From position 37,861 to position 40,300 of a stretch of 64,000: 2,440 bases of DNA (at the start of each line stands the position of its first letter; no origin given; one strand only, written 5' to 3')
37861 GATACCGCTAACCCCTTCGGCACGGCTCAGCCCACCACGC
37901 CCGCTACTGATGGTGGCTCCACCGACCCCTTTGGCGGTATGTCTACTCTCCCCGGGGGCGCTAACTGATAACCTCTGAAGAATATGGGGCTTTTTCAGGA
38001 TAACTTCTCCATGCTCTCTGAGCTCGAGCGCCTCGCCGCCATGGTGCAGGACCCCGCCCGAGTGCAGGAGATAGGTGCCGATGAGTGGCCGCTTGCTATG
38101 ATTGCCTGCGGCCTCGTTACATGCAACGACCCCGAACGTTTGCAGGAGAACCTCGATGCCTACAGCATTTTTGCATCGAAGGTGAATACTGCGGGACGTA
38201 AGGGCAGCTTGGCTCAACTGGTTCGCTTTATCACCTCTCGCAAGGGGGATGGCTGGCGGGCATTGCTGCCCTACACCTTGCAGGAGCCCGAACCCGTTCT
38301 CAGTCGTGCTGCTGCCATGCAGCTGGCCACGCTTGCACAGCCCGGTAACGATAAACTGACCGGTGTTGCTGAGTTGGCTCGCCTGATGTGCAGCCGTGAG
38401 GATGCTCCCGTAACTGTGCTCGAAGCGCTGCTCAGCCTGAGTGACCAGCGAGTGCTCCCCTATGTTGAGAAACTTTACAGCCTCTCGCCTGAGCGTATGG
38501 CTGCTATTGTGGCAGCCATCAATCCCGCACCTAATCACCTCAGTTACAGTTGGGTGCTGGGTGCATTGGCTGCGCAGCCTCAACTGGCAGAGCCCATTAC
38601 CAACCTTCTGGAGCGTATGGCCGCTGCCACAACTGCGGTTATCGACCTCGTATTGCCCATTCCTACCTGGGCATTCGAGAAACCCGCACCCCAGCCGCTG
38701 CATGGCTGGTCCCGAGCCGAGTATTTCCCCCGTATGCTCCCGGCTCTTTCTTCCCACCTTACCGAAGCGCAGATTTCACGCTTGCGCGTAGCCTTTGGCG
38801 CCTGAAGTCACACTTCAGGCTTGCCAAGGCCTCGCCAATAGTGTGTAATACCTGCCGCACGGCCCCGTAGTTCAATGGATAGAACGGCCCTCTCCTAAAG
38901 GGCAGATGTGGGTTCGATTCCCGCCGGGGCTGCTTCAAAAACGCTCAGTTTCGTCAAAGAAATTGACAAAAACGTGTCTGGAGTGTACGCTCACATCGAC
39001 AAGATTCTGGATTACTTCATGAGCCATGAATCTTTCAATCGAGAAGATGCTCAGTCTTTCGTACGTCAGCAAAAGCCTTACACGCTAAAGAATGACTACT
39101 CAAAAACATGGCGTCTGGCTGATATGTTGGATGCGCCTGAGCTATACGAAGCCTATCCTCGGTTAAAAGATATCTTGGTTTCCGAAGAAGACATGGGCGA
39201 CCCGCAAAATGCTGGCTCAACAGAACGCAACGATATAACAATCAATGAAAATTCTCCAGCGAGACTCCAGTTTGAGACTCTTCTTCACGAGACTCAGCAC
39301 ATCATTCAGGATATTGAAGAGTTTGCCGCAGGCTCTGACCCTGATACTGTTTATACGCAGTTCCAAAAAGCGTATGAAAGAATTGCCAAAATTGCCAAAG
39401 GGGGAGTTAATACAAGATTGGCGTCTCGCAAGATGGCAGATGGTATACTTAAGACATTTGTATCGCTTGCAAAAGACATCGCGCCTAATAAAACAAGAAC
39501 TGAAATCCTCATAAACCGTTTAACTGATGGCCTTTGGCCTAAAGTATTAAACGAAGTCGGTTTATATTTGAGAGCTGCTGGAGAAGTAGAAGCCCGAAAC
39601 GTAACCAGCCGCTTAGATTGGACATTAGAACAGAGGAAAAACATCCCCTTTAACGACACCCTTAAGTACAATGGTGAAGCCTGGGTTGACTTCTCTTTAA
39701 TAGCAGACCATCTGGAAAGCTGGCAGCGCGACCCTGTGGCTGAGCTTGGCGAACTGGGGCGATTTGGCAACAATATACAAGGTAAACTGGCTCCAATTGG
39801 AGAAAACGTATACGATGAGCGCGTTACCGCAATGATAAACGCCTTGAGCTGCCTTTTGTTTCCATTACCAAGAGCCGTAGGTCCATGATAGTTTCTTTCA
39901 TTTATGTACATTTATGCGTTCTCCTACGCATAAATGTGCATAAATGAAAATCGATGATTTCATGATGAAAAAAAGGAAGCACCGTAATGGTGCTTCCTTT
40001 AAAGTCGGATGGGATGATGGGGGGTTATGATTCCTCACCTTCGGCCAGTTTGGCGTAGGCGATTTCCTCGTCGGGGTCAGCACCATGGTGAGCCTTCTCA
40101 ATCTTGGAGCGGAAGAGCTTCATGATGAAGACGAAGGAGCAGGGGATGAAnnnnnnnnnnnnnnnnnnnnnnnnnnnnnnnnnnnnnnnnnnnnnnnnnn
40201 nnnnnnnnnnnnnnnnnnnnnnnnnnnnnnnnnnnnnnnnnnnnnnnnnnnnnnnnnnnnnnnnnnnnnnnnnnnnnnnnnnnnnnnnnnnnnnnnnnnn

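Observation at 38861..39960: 1 kb scar of a mobile element at tRNA-Arg(CCT): an orphan polyvalent-protein zincin fragment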

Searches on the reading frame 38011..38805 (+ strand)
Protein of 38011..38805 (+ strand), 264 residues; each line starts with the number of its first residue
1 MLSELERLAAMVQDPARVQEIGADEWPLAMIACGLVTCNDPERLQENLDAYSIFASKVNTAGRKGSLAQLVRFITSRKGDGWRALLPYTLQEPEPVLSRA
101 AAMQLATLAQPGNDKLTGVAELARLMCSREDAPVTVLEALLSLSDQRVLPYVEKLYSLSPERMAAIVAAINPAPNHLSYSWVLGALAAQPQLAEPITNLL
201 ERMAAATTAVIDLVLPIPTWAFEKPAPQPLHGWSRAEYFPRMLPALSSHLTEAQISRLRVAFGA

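Call 109: find_encoding_contigs(protein=window:38011-38805:+, flank=4000, max_places=10)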
Protein window:38011-38805:+ (264 aa): 8 contigs read that carry it; 4 places shown.
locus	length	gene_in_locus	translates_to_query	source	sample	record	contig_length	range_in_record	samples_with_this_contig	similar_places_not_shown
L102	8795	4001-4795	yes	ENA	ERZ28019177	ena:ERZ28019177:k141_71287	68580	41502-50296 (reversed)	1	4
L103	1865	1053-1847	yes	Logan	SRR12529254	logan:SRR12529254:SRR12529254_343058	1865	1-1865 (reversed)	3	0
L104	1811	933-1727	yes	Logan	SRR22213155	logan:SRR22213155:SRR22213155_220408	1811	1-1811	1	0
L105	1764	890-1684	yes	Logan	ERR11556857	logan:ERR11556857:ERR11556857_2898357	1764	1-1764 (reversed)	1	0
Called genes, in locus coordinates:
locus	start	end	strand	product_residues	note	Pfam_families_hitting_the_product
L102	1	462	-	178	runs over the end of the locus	-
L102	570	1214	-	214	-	PF01066:CDP-OH_P_transf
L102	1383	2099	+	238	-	-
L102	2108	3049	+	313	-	PF02219:MTHFR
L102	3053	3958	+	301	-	PF09976:TPR_21, PF13432:TPR_16 (weak)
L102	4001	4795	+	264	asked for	-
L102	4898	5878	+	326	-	-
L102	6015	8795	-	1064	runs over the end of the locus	PF00873:ACR_tran, PF03176:MMPL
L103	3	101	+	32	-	?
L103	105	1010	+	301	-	PF09976:TPR_21, PF13432:TPR_16 (weak)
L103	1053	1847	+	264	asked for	-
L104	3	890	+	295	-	?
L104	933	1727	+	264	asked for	-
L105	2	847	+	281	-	?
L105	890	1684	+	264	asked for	-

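Call 119: find_related_loci(query=window:38011-38805:+, collection=genome_contigs, flank=2500)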
Query window:38011-38805:+ (264 aa) in genome_contigs; peptide patterns used: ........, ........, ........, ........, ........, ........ (x = any residue, [..] = any of these).
312 stretches matched a pattern; 21 encode a relative of the query (tblastn E <= 1e-3); 20 distinct loci.
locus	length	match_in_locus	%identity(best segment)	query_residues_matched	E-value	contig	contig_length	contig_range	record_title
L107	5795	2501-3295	83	1-264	1e-144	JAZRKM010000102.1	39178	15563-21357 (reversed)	MAG: Akkermansia sp. isolate T1900045446_YK20190137.MAGScoT_cleanbin_000012 SGB_7160_k141_3058886, whole genome shotgun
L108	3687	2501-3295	82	1-264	3e-148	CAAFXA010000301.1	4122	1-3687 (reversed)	MAG TPA_asm: uncultured Akkermansia sp., isolate HGM23691, WGS project CAAFXA010000000 data, contig: SRS475582_27_k119_2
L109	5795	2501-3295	85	1-264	8e-144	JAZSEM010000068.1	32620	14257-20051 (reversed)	MAG: Akkermansia sp. isolate T1900044590_TS20190056.MAGScoT_cleanbin_000022 SGB_624_k141_661836, whole genome shotgun se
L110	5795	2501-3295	82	1-264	4e-143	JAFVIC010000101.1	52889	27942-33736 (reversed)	MAG: Akkermansia sp. isolate RGIG5191 Sheep_Cecum-1__c685060, whole genome shotgun sequence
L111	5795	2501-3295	81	1-264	4e-143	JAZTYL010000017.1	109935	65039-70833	MAG: Akkermansia sp. isolate T1900045326_YK20190015.MAGScoT_cleanbin_000021 SGB_6453_k141_228110, whole genome shotgun s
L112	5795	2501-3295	84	1-264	7e-142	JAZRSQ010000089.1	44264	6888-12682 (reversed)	MAG: Akkermansia sp. isolate T1900045346_YK20190036.MAGScoT_cleanbin_000025 SGB_6713_k141_490375, whole genome shotgun s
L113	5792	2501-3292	79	1-263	5e-139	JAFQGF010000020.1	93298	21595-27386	MAG: Akkermansia sp. isolate RGIG1791 Goat_Cecum-4__c623, whole genome shotgun sequence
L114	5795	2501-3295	77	1-264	1e-136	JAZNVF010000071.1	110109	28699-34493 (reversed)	MAG: Akkermansia sp. isolate T1900044791_TS20190257.MAGScoT_cleanbin_000011 SGB_2650_k141_343858, whole genome shotgun s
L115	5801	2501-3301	78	1-264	4e-136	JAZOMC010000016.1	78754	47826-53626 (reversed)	MAG: Akkermansia sp. isolate T1900045650_YK20190344.MAGScoT_cleanbin_000022 SGB_8197_k141_1898905, whole genome shotgun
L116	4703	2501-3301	78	1-264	3e-135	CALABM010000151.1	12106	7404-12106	MAG TPA_asm: uncultured Verrucomicrobiales bacterium isolate SRR6425763_bin.48_CONCOCT_v1.1_MAG genome assembly, contig:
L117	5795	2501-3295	76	1-264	2e-133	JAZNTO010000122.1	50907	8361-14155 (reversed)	MAG: Akkermansia sp. isolate T1900044802_TS20190268.MAGScoT_cleanbin_000059 SGB_2725_k141_278507, whole genome shotgun s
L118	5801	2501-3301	76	1-264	3e-132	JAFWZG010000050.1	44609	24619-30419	MAG: Akkermansia sp. isolate RGIG6206 Sheep_Rectum-2__c413, whole genome shotgun sequence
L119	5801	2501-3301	77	1-264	1e-134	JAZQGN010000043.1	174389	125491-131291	MAG: Akkermansia sp. isolate T1900044630_TS20190096.MAGScoT_cleanbin_000016 SGB_1024_k141_1748388, whole genome shotgun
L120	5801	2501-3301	78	1-264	2e-135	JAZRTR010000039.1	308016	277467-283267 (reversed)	MAG: Akkermansia sp. isolate T1900045339_YK20190028.MAGScoT_cleanbin_000012 SGB_6646_k141_464841, whole genome shotgun s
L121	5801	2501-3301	73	1-264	3e-127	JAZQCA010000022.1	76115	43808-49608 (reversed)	MAG: Akkermansia sp. isolate T1900044639_TS20190105.MAGScoT_cleanbin_000021 SGB_1224_k141_642997, whole genome shotgun s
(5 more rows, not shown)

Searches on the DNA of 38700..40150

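Call 114: search_rna_families(source=window, start=38700, end=40150, threshold=evalue, max_evalue=0.1)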
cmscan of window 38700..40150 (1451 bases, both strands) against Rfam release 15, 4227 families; matches with E-value up to 0.1: 9.
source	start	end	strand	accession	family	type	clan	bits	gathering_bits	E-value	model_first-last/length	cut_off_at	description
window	38861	38932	+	RF00005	tRNA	Gene; tRNA;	CL00001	65.6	29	1.1e-13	1-71/71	no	tRNA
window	39897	39950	+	RF04273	MIR827_2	Gene; miRNA;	CL00143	40.5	67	2.9e-05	1-89/89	no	MIR827_2 microRNA precursor family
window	39896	39949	+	RF04176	mir-3149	Gene; miRNA;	-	32.7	100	0.00059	1-83/83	no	mir-3149 microRNA precursor family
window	39896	39949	-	RF04154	mir-1277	Gene; miRNA;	-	29.2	81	0.0056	12-65/78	no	mir-1277 microRNA precursor family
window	39890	39961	+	RF04154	mir-1277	Gene; miRNA;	-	28.7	81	0.0077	1-78/78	no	mir-1277 microRNA precursor family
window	39873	39971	+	RF01927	MIR1222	Gene; miRNA;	-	27.6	90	0.0029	1-134/134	no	MIR1222 microRNA precursor family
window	39896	39949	-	RF03578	mir-3910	Gene; miRNA;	-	27.6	95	0.0064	1-82/82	no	mir-3910 microRNA precursor family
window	39897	39949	-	RF03654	MIR4239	Gene; miRNA;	-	26.9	100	0.0066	1-120/120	no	MIR4239 microRNA precursor family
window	39896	39949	+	RF03275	mir-2542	Gene; miRNA;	-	23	60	0.09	1-85/85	no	mir-2542 microRNA precursor family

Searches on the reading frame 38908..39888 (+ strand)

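Call 6: search_protein_families(library=pfam, proteins=[window:38908-39888:+], max_evalue=1)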
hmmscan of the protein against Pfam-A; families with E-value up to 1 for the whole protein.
window:38908-39888:+ (326 aa): 2 families
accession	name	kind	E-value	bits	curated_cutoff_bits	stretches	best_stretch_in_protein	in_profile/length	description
PF06114.19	Peptidase_M78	-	0.0031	17.8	22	1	88-158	5-76/123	IrrE N-terminal-like domain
PF20573.4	DUF6782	-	0.0042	16.8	27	1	104-141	73-110/241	Putative metallopeptidase family (DUF6782)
